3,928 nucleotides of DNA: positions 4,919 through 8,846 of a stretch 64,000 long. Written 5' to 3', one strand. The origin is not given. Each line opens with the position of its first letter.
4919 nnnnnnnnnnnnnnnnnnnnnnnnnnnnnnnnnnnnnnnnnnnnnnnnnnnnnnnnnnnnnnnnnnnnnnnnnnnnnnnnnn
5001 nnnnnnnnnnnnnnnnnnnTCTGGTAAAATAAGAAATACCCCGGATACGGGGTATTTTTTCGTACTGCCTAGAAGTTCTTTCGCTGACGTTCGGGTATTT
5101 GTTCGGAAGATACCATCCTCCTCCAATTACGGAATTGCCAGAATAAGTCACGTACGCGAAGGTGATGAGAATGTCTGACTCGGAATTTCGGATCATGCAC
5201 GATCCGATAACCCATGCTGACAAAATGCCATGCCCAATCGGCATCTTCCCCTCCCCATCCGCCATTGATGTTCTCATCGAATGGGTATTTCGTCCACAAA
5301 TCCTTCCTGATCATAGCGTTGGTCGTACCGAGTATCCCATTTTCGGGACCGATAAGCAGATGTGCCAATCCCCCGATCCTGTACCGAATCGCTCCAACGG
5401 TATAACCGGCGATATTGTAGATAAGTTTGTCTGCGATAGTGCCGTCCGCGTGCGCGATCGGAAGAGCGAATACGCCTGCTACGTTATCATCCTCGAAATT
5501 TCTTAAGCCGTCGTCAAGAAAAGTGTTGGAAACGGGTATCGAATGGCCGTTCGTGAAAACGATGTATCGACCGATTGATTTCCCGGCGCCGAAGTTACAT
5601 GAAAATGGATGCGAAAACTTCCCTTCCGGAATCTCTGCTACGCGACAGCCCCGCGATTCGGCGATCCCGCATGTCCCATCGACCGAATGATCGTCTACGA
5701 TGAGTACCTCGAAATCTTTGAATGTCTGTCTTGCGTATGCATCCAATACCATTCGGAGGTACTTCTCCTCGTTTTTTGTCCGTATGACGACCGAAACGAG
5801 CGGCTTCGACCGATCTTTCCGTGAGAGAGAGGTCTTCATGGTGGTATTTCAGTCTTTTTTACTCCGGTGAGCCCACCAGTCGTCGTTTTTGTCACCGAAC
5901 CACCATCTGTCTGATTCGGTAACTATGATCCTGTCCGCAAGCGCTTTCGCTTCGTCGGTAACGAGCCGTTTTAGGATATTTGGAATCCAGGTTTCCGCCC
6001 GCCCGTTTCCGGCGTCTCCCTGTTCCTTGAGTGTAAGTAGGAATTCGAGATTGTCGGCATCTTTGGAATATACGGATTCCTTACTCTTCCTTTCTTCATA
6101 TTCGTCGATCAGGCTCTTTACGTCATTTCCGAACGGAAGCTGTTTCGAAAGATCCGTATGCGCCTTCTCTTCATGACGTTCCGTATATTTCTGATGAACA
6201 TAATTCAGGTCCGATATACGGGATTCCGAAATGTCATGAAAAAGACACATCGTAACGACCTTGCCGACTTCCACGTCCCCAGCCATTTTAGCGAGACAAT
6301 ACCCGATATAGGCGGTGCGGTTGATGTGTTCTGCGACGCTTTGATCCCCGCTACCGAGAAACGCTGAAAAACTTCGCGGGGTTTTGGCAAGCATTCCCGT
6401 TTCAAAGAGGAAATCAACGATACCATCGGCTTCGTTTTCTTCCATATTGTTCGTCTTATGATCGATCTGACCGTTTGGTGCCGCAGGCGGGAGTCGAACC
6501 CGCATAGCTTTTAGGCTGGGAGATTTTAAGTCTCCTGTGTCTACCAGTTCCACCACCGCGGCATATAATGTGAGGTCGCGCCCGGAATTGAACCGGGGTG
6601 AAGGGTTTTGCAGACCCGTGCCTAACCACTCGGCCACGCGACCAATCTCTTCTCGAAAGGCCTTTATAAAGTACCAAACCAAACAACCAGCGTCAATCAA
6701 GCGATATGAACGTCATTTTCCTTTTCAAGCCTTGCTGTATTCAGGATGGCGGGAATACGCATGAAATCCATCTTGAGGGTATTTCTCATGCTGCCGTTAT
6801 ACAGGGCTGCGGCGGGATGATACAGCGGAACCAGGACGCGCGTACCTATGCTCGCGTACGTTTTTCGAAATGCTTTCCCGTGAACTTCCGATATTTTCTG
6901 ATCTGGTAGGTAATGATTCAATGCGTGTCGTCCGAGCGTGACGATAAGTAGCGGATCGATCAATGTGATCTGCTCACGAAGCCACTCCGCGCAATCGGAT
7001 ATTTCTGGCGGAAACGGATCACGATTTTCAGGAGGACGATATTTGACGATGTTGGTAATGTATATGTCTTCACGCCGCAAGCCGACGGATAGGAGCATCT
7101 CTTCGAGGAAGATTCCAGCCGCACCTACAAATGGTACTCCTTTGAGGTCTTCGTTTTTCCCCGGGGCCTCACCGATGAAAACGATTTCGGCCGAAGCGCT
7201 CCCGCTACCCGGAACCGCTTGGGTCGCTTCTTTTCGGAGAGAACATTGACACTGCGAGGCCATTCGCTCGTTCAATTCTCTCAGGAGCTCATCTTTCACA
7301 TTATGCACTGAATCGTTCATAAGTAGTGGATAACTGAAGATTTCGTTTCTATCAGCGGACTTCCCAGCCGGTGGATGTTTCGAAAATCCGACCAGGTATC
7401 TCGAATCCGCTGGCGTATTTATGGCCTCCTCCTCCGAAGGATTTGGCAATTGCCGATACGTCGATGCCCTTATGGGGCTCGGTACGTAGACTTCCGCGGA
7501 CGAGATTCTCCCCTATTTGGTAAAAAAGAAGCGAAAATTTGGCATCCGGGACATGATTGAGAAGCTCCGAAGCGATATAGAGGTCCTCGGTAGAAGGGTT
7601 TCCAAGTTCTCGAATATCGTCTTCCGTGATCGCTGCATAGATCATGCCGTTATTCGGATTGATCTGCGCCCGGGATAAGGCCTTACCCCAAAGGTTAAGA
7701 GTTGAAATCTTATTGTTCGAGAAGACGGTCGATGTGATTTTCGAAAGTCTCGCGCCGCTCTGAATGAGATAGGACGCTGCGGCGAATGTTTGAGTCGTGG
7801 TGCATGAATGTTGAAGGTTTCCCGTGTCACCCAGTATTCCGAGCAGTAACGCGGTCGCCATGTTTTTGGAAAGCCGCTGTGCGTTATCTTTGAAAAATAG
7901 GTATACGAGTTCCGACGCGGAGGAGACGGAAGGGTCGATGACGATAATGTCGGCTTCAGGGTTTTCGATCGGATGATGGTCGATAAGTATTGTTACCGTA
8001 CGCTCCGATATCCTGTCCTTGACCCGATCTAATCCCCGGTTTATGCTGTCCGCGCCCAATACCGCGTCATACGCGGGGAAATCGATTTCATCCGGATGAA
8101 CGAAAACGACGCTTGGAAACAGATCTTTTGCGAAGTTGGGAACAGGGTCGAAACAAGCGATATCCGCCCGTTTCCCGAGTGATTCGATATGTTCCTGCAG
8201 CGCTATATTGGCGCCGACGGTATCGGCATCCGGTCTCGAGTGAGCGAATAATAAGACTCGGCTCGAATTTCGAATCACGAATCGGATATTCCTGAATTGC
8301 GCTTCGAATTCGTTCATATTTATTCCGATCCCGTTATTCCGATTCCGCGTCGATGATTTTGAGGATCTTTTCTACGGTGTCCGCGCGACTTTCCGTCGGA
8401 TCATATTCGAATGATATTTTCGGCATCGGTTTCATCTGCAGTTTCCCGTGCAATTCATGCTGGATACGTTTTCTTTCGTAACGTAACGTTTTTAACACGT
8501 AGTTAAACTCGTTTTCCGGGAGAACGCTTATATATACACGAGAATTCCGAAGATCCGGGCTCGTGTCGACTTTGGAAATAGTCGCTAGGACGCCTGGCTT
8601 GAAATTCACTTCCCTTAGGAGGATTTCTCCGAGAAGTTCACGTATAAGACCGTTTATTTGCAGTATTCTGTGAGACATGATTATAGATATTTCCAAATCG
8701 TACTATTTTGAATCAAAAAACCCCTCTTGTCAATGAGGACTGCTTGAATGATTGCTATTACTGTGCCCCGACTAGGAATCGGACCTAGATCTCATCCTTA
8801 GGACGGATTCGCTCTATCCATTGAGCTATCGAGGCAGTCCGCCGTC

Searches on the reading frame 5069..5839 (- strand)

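Call 6: search_protein_families(library=pfam, proteins=[window:5069-5839:-])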
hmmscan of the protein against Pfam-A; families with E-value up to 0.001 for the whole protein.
window:5069-5839:- (256 aa): 1 family
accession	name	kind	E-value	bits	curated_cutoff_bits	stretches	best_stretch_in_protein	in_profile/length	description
PF00535.33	Glycos_transf_2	-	7.1e-16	59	23.3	1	16-181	1-163/168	Glycosyl transferase family 2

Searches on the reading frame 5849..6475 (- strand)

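Call 6: search_protein_families(library=pfam, proteins=[window:5849-6475:-])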
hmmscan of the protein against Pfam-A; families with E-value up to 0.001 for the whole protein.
window:5849-6475:- (208 aa): 3 families
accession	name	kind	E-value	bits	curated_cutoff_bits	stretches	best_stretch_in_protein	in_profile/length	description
PF13023.12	HD_3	-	7.8e-26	91.4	22.5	1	29-177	4-159/165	HD domain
PF01966.28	HD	-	1.3e-08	35.5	22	1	47-144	1-114/116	HD domain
PF12917.13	YfbR-like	-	7.1e-07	29.5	25.9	1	44-171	23-163/182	5'-deoxynucleotidase YfbR-like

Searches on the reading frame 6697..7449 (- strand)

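Call 6: search_protein_families(library=pfam, proteins=[window:6697-7449:-])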
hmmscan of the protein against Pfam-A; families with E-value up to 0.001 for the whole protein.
window:6697-7449:- (250 aa): 1 family
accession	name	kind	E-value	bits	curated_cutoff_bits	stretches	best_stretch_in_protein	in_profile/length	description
PF03167.25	UDG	-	1.4e-33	116.4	24.3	1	80-223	1-129/141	Uracil DNA glycosylase superfamily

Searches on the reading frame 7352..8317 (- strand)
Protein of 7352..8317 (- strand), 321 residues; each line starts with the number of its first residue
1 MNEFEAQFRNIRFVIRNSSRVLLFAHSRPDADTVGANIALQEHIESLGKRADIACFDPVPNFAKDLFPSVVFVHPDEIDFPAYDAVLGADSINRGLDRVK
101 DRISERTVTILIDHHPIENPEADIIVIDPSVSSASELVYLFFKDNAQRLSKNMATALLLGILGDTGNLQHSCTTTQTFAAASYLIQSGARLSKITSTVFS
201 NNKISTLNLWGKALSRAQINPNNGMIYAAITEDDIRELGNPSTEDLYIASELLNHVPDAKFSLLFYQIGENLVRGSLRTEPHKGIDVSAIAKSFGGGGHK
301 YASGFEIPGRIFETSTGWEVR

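Call 6: search_protein_families(library=pfam, proteins=[window:7352-8317:-])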
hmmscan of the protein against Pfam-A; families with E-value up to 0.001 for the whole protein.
window:7352-8317:- (321 aa): 2 families
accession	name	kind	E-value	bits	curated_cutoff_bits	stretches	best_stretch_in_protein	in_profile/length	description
PF01368.27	DHH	-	8.9e-14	52.3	28.1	1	20-161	1-125/125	DHH family, N-terminal domain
PF02272.25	DHHA1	-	3.8e-07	31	25.9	1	247-308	19-84/102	DHHA1 domain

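Call 14: find_related_loci(query=window:7352-8317:-, collection=genome_contigs, flank=10000)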
Query window:7352-8317:- (321 aa) in genome_contigs; peptide patterns used: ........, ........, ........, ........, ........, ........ (x = any residue, [..] = any of these).
104 stretches matched a pattern; 3 encode a relative of the query (tblastn E <= 1e-3); 3 distinct loci.
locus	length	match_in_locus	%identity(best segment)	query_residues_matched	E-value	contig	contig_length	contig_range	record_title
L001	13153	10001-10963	68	1-321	4e-154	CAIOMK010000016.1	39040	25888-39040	MAG: Candidatus Moranbacteria bacterium isolate MJ130702B_bin-524 genome assembly, contig: bin-524:16/78, whole genome s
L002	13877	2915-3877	67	1-321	1e-149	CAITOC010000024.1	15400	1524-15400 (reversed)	MAG: Candidatus Moranbacteria bacterium isolate MJ130702B_bin-413 genome assembly, contig: bin-413:24/88, whole genome s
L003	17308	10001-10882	28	14-304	6e-32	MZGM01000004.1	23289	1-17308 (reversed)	MAG: candidate division KSB1 bacterium 4484_219 ex4484_219_scaffold_1070, whole genome shotgun sequence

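Call 27: find_encoding_contigs(protein=window:7352-8317:-, flank=10000, max_places=6)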
Protein window:7352-8317:- (321 aa): 1 contig read that carries it; 1 place shown.
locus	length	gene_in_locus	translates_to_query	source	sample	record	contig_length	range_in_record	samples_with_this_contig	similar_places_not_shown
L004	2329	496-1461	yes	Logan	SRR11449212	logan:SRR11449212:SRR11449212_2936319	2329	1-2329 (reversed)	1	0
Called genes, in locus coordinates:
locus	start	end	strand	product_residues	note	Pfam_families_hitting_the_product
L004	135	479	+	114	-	PF02033:RBFA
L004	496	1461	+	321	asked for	PF01368:DHH, PF02272:DHHA1 (weak)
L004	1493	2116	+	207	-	PF03167:UDG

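Call 40: find_related_loci(query=A1, collection=metagenome_contigs, flank=6000)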
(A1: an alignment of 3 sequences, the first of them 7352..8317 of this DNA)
Query A1 (321 aa) in metagenome_contigs; peptide patterns used: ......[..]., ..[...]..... (x = any residue, [..] = any of these).
283 stretches matched a pattern; 16 encode a relative of the query (tblastn E <= 1e-3); 16 distinct loci.
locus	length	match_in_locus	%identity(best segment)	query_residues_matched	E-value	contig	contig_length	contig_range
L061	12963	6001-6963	67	1-321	4e-149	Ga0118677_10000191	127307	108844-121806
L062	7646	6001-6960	67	1-320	4e-148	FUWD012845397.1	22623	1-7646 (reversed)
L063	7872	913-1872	68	1-320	2e-147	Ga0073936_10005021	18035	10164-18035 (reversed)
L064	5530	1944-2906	67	1-321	6e-145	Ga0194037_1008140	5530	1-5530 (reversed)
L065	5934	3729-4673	50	4-320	5e-104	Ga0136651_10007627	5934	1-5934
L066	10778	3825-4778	48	1-320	6e-103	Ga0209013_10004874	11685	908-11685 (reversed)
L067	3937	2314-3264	47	2-320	1e-103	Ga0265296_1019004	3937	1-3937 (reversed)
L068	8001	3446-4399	48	1-320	4e-102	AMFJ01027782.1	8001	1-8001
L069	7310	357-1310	46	1-320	3e-99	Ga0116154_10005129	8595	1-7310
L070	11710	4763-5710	47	1-318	2e-98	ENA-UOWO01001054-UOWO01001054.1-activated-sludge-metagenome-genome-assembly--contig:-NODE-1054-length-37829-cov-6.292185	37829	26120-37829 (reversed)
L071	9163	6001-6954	46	1-320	3e-98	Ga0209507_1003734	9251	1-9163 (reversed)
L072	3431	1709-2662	46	1-320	7e-99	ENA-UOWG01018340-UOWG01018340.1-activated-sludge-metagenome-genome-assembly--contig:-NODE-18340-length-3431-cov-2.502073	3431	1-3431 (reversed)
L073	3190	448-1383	46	7-320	4e-99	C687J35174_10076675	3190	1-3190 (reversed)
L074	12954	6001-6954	46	1-320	4e-98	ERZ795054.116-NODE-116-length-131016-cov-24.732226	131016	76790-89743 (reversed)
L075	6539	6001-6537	59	1-179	6e-70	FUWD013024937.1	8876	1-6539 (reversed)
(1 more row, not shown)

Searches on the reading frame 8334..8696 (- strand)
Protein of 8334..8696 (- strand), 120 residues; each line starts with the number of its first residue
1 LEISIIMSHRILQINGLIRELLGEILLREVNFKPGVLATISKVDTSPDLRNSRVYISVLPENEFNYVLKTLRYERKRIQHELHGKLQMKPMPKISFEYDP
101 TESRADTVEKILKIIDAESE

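Call 7: search_protein_families(library=pfam, proteins=[window:8334-8696:-])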
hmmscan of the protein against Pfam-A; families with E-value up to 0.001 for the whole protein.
window:8334-8696:- (120 aa): 1 family
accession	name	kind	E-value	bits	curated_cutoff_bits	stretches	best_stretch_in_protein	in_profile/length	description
PF02033.23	RBFA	-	1.5e-19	70.6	34.7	1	11-112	2-105/105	Ribosome-binding factor A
